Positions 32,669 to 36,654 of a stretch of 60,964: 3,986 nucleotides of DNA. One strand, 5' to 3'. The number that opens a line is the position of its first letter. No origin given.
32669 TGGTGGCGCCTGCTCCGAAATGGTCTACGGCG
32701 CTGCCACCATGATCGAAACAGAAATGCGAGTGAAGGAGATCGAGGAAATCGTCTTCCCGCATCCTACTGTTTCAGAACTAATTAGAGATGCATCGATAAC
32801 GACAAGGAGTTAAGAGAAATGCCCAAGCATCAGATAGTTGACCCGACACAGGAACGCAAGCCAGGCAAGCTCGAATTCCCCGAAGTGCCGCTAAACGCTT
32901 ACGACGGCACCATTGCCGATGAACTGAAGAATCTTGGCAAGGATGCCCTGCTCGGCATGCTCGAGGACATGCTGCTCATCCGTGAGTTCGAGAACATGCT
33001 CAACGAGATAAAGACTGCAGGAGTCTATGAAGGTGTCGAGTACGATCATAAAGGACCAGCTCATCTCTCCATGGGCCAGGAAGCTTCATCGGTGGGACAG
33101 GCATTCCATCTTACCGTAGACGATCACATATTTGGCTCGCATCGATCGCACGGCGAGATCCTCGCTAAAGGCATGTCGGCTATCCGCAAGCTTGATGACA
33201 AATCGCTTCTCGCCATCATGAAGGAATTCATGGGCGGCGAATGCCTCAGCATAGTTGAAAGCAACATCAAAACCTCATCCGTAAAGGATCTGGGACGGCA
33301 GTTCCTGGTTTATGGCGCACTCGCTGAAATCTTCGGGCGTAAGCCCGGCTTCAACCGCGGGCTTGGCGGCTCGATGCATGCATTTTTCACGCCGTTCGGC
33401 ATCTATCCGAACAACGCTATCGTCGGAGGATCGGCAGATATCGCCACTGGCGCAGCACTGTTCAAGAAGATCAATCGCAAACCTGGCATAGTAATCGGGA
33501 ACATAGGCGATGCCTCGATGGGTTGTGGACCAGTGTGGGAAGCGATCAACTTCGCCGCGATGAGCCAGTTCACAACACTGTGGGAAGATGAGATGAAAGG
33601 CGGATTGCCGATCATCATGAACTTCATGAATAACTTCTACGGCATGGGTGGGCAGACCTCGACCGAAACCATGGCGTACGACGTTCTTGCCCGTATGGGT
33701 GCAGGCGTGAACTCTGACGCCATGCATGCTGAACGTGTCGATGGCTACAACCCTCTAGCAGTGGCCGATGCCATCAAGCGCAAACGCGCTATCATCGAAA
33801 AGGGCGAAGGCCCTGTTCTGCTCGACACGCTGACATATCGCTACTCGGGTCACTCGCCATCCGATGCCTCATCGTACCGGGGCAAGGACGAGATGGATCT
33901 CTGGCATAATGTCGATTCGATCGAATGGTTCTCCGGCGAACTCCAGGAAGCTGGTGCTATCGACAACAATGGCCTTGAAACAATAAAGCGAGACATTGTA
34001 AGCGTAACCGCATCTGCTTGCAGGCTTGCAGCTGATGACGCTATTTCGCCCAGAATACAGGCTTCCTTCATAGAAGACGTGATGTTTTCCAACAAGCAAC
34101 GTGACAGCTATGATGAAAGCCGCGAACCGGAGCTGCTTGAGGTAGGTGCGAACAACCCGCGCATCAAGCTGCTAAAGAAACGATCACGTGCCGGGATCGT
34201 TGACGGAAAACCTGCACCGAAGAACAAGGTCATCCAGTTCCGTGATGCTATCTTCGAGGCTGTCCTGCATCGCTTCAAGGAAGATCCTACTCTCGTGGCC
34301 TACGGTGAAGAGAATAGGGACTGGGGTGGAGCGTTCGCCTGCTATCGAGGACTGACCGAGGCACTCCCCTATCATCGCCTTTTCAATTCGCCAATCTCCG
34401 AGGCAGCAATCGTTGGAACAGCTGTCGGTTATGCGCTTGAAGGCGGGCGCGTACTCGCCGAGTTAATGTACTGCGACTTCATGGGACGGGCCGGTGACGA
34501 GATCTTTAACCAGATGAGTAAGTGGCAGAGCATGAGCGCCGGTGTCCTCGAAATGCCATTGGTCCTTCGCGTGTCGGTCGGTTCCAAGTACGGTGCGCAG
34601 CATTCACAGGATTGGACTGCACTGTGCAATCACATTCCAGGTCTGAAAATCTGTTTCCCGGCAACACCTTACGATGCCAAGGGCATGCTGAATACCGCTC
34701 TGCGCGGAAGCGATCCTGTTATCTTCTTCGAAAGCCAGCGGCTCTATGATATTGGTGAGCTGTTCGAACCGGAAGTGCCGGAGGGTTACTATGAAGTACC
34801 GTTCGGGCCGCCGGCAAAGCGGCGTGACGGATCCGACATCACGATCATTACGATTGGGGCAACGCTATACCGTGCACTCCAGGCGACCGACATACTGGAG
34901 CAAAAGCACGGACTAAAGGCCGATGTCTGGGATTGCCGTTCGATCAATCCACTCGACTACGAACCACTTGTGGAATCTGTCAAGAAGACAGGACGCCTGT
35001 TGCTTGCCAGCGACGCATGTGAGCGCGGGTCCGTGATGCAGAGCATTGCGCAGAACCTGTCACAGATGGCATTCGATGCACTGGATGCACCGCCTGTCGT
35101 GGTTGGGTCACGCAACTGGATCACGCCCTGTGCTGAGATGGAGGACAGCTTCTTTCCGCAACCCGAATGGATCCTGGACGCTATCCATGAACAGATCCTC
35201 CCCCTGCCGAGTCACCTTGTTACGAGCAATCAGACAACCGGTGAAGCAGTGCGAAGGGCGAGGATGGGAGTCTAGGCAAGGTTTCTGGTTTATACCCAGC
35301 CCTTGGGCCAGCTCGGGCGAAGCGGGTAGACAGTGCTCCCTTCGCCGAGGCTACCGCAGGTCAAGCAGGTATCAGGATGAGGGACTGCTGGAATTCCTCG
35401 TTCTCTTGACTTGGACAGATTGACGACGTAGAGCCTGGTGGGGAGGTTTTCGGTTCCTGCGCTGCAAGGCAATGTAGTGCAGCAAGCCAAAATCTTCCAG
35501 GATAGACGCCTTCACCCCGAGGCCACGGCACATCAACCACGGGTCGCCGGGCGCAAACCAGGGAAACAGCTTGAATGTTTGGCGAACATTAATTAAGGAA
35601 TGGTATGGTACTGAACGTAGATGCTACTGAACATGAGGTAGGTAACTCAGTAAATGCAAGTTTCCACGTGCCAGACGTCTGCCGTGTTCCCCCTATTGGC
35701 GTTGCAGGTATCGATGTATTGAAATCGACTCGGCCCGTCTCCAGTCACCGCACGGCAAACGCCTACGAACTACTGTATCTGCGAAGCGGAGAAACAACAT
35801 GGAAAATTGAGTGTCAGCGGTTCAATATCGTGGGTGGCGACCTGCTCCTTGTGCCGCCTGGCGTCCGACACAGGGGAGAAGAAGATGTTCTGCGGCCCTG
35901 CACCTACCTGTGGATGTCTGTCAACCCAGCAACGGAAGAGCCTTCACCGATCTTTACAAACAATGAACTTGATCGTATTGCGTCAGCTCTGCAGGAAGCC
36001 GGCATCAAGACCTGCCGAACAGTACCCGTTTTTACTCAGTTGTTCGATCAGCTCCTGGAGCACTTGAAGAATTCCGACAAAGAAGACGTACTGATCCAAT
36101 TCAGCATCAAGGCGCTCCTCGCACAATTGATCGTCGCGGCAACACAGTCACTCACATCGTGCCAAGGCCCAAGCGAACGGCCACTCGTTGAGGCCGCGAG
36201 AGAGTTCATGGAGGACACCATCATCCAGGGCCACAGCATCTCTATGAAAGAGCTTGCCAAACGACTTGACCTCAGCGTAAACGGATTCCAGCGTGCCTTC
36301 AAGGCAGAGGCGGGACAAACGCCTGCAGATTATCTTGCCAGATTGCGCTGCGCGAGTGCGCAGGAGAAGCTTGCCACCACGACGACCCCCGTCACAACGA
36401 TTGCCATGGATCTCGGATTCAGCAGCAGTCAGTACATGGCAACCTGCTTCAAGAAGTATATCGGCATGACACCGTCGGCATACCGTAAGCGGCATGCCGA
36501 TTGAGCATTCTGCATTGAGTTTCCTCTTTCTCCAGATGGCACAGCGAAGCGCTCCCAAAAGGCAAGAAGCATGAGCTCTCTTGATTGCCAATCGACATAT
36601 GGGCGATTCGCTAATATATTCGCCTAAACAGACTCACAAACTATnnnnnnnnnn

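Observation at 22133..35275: Isomerase + kinase without an aldolase, divergently paired with a PHP / MDR / SrlD-like / E2 / E3 / fused-E1 operon: candidate new deoxyhexose (fucose/rhamnose) route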

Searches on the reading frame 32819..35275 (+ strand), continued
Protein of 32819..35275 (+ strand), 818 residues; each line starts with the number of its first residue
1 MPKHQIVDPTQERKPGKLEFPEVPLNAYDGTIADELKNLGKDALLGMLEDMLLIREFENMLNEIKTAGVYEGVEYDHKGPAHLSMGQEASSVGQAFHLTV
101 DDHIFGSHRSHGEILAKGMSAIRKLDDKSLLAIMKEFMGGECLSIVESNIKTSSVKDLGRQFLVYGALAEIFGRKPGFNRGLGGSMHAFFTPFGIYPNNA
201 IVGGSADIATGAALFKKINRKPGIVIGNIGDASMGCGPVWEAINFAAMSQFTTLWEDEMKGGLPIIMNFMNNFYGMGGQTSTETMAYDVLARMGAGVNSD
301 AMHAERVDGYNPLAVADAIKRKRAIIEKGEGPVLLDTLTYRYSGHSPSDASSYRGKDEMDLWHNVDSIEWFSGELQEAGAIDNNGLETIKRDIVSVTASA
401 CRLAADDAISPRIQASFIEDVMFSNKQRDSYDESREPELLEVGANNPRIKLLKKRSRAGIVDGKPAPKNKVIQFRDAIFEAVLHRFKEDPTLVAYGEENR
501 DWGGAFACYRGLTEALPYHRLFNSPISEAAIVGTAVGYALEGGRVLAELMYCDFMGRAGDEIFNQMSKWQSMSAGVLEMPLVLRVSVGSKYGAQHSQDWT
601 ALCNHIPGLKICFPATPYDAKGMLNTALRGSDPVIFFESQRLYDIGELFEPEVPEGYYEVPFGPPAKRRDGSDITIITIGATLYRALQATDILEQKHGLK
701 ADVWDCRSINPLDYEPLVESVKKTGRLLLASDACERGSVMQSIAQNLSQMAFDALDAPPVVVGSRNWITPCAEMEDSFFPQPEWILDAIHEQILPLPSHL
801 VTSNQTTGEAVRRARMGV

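Call 80: search_dna_similar(query=window:32819-35275:+, collection=plasmids, mode=protein, max_evalue=1e-20, max_rows=40)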
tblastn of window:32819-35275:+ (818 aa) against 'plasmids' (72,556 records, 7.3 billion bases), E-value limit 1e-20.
Records with a match: 720; places in all: 879; records where one place covers at least 80% of the query: 222.
Best place of each record, by identity: <60% 720.
By first word of the organism name: Rhizobium 166; Sinorhizobium 82; Azospirillum 27; Streptomyces 25; Leisingera 24; Paracoccus 23; Rhodococcus 23; Sphingobium 21; Shinella 17; Acinetobacter 17; and 108 more.
By predicted mobility (MOB-suite, as given by PLSDB): non-mobilizable 486; mobilizable 121; conjugative 113.
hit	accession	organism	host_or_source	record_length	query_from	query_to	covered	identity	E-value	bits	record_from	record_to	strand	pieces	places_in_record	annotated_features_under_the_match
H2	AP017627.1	Pleomorphomonas sp. SM30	-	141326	1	789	96%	55.2%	0e+0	843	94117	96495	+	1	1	acoB: acetoin:2, 6-dichlorophenolindophenoloxidoreductase subunit beta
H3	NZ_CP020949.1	Rhizobium sp. CIAT894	-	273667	1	795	97%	54.3%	0e+0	854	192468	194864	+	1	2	alpha-ketoacid dehydrogenase subunit alpha/beta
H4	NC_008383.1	Rhizobium johnstonii 3841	-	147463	1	795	97%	54.2%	0e+0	853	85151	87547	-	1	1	alpha-ketoacid dehydrogenase subunit alpha/beta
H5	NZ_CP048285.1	Rhizobium leguminosarum bv. viciae 248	Fava bean,whole organism,nodules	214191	1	795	97%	54.1%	0e+0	852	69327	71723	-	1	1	alpha-ketoacid dehydrogenase subunit alpha/beta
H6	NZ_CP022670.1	Rhizobium leguminosarum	single cell,root nodules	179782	1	795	97%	54.1%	0e+0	850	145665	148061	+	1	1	alpha-ketoacid dehydrogenase subunit alpha/beta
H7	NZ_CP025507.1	Rhizobium leguminosarum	Pisum sativum,pea nodule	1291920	1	795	97%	54.1%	0e+0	850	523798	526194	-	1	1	record has no annotation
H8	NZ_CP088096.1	Rhizobium sp. SU303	cell culture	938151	1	795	97%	54.1%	0e+0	850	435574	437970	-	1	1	alpha-ketoacid dehydrogenase subunit alpha/beta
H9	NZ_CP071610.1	Rhizobium binae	lentil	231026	1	795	97%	54.1%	0e+0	850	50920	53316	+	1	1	alpha-ketoacid dehydrogenase subunit alpha/beta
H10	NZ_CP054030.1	Rhizobium hidalgonense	Pisum sativum l. (pea),Pure culture,Pea ...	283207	1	795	97%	54.1%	0e+0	849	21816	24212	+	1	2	alpha-ketoacid dehydrogenase subunit alpha/beta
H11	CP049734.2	Rhizobium leguminosarum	Pisum sativum,Pisum sativum nodules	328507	1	795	97%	53.9%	0e+0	849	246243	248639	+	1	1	dehydrogenase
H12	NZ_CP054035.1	Rhizobium indicum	Pisum sativum l. (pea),Pure culture,Pea ...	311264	1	795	97%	53.9%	0e+0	849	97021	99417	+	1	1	alpha-ketoacid dehydrogenase subunit alpha/beta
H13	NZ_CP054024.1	Rhizobium indicum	Pisum sativum l. (pea),Pure culture,Pea ...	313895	1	795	97%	53.9%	0e+0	849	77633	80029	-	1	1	alpha-ketoacid dehydrogenase subunit alpha/beta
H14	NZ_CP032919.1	Agrobacterium tumefaciens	-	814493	1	795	97%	53.4%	0e+0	841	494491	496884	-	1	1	alpha-ketoacid dehydrogenase subunit alpha/beta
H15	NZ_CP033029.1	Agrobacterium tumefaciens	-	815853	1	795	97%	53.4%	0e+0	841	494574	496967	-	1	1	alpha-ketoacid dehydrogenase subunit alpha/beta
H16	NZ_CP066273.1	Agrobacterium tumefaciens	-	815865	1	795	97%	53.4%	0e+0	841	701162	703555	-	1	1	alpha-ketoacid dehydrogenase subunit alpha/beta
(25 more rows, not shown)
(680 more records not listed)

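Call 81: get_annotated_region(hit=H4, flank=12000)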
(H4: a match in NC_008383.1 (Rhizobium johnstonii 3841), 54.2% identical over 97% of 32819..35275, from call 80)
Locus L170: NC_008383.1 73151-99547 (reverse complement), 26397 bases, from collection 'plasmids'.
description: Rhizobium johnstonii 3841 plasmid pRL8, complete sequence
organism: Rhizobium johnstonii 3841 (NCBI taxid 216596)
taxonomy: Bacteria; Pseudomonadota; Alphaproteobacteria; Hyphomicrobiales; Rhizobiaceae; Rhizobium; Rhizobium johnstonii; Rhizobium johnstonii 3841
host: -; source: -; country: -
typing (MOB-suite, as given by PLSDB): conjugative; replicon rep_cluster_577; relaxase MOBQ; mating-pair formation MPF_T
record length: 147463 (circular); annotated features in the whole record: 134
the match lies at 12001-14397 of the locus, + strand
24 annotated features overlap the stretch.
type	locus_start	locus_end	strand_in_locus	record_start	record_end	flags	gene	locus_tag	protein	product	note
CDS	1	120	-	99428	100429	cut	-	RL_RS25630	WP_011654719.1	IS30-like element ISRle2 family transposase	-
CDS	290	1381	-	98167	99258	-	ugpC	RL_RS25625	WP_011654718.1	sn-glycerol-3-phosphate ABC transporter ATP-binding protein UgpC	-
CDS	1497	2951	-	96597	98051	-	-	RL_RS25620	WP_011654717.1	extracellular solute-binding protein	-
CDS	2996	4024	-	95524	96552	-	-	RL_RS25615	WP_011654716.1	carbohydrate ABC transporter permease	GO:0008643 - carbohydrate transport [Evidence IEA]; GO:0055085 - transmembrane transport [Evidence IEA]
CDS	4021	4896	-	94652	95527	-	-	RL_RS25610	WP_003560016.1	sugar ABC transporter permease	-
CDS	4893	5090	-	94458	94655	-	-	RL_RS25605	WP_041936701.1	PfkB family carbohydrate kinase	-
CDS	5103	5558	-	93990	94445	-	-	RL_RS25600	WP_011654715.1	RbsD/FucU family protein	-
CDS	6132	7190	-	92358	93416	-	-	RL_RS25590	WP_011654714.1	ABC transporter permease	GO:0008643 - carbohydrate transport [Evidence IEA]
CDS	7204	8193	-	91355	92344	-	-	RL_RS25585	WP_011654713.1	ABC transporter permease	GO:0008643 - carbohydrate transport [Evidence IEA]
CDS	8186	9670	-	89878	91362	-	-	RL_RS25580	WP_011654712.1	sugar ABC transporter ATP-binding protein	-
CDS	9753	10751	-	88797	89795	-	-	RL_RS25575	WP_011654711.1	substrate-binding domain-containing protein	-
CDS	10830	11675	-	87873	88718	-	-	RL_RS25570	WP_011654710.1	sugar phosphate isomerase/epimerase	-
CDS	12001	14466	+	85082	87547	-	-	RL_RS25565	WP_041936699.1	alpha-ketoacid dehydrogenase subunit alpha/beta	-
CDS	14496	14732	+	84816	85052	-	-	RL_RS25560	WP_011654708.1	lipoyl domain-containing protein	-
CDS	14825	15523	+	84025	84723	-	-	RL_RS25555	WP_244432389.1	alpha/beta fold hydrolase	-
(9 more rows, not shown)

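Call 82: get_annotated_region(hit=H2, flank=12000)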
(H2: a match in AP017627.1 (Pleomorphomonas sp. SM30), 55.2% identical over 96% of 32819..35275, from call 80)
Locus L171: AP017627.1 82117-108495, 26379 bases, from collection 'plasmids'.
description: Pleomorphomonas sp. SM30 plasmid pSM30-1 DNA, complete genome
organism: Pleomorphomonas sp. SM30 (NCBI taxid 1885025)
taxonomy: Bacteria; Pseudomonadota; Alphaproteobacteria; Hyphomicrobiales; Pleomorphomonadaceae; Pleomorphomonas; Pleomorphomonas sp. SM30
host: -; source: -; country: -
typing (MOB-suite, as given by PLSDB): non-mobilizable
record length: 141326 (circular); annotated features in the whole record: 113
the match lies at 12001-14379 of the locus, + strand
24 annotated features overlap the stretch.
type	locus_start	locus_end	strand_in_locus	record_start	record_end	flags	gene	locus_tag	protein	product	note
CDS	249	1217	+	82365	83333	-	ytfQ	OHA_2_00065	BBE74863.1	ABC transporter periplasmic-binding protein YtfQ precursor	-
CDS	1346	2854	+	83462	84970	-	rbsA_1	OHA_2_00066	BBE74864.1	ribose import ATP-binding protein RbsA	-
CDS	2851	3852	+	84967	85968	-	ytfT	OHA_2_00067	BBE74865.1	inner membrane ABC transporter permease protein YtfT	-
CDS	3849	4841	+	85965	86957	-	yjfF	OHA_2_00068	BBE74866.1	inner membrane ABC transporter permease protein YjfF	-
CDS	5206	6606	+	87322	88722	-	atzF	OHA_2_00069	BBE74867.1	allophanate hydrolase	-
CDS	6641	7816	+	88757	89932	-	gatA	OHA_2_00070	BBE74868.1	glutamyl-tRNA(Gln) amidotransferase subunit A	-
CDS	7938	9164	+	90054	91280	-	hcaD2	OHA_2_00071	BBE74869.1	pyridine nucleotide-disulfide oxidoreductase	-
CDS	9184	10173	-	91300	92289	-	-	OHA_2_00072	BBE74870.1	sodium bile acid symporter family protein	-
CDS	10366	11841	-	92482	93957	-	xylB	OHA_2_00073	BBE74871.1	xylulose kinase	-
CDS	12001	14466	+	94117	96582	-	acoB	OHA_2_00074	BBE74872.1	acetoin:2, 6-dichlorophenolindophenoloxidoreductase subunit beta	-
CDS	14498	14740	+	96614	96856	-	aceF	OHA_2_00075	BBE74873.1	dihydrolipoyllysine-residue acetyltransferase component of pyruvate dehydrogenase complex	-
CDS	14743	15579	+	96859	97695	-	acoC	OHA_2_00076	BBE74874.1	dihydrolipoyllysine-residue acetyltransferase component of acetoin cleaving system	-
CDS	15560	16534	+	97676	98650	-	deoR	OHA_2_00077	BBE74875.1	deoxyribonucleoside regulator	-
CDS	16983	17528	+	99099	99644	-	ureE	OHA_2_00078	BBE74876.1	urease accessory protein UreE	-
CDS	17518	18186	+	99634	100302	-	ureF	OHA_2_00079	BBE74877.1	urease accessory protein UreF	-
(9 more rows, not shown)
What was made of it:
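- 32819..35275 (+): Fused E1 alpha-beta thiamine-diphosphate component (818 aa). It is 53-55% identical to fused E1s in Rhizobium pRL8 and Pleomorphomonas sugar clusters (calls 80-82).
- On Acetoin dehydrogenase enzyme system: The nearest annotated relatives (53-55% identity) are labelled acoB or alpha-ketoacid dehydrogenase alpha/beta by their depositors and sit with an alpha/beta-hydrolase protein, labelled AcoC in the Pleomorphomonas record (calls 80-82).
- Those sit with a stand-alone lipoyl protein, an alpha/beta-hydrolase protein that the Pleomorphomonas record labels AcoC (acetoin cleaving system), sugar kinases, sugar ABC transporters, FucU and a SorC/DeoR regulator (calls 80-82).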

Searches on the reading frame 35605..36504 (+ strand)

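Call 4: search_protein_families(library=pfam, proteins=[window:35605-36504:+])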
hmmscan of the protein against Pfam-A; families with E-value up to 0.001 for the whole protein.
window:35605-36504:+ (299 aa): 4 families
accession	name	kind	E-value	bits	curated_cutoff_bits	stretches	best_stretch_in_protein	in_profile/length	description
PF12833.13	HTH_18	-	6.2e-23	81.3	33.6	1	217-296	1-80/80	Helix-turn-helix domain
PF00165.29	HTH_AraC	-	3.4e-17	62.6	26.6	1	258-295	6-42/42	Bacterial regulatory helix-turn-helix proteins, AraC family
PF02311.25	AraC_binding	-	1.2e-10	41.7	21.1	1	49-161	19-120/135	AraC-like ligand binding domain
PF07883.17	Cupin_2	-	1.3e-05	25.2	27.2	1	46-104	12-69/70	Cupin domain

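Call 5: search_protein_families(library=ncbifam, proteins=[window:35605-36504:+])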
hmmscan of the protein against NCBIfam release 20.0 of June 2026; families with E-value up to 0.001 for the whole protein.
window:35605-36504:+ (299 aa): 32 families (the best 25 are shown)
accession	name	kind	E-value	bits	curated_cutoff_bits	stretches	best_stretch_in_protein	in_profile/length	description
NF010028.0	PRK13503.1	equivalog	1.8e-18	66.9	288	1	145-296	122-272/278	HTH-type transcriptional activator RhaS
NF007860.0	PRK10572.1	equivalog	3.9e-18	65.3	208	1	62-297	58-285/292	arabinose operon transcriptional regulator AraC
NF006902.0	PRK09393.1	equivalog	6.7e-16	58.4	425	1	200-297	227-322/327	transcriptional regulator FtrA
NF047455.1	TF_Staph_AryK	equivalog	3.1e-15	55.5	850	1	193-297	157-259/759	transcriptional regulator AryK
NF007243.0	PRK09685.1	equivalog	4.8e-14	52.5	199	1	60-297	79-302/303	transcriptional regulator FeaR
TIGR02297.1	HpaA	equivalog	4.8e-14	52.3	274.65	1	43-296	34-287/287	4-hydroxyphenylacetate catabolism regulatory protein HpaA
NF007584.0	PRK10219.1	equivalog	1.2e-13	51.4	174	1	199-296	11-106/107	superoxide response transcriptional regulator SoxS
NF050186.1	TransRegGliRPseudo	equivalog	1.8e-12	47.3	570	1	191-297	233-337/338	AraC family transcriptional regulator GliR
NF041686.2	ant_diox_reg_AndR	equivalog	7.3e-12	45.5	350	1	24-293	51-317/321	anthranilate 1,2-dioxygenase regulatory protein AndR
TIGR04094.1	adjacent_YSIRK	equivalog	8.7e-12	44.7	200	1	176-294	268-383/383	YSIRK-targeted surface antigen transcriptional regulator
NF047788.1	TransRegPocR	equivalog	1e-11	44.7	500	1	201-298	197-292/296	transcriptional regulator PocR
NF010025.2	PRK13500.1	equivalog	3.7e-11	43.1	525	1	210-297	191-278/282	HTH-type transcriptional activator RhaR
NF049932.1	TranspRegBtr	equivalog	8.8e-11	41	900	1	146-296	121-265/531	bacillibactin transport transcriptional regulator Btr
NF010026.0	PRK13501.1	equivalog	1.1e-10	41.2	363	1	156-297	136-278/290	HTH-type transcriptional activator RhaR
NF040475.1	chlor_reg_RclR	equivalog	5.6e-10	39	400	1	210-296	192-278/284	reactive chlorine-specific transcriptional regulator RclR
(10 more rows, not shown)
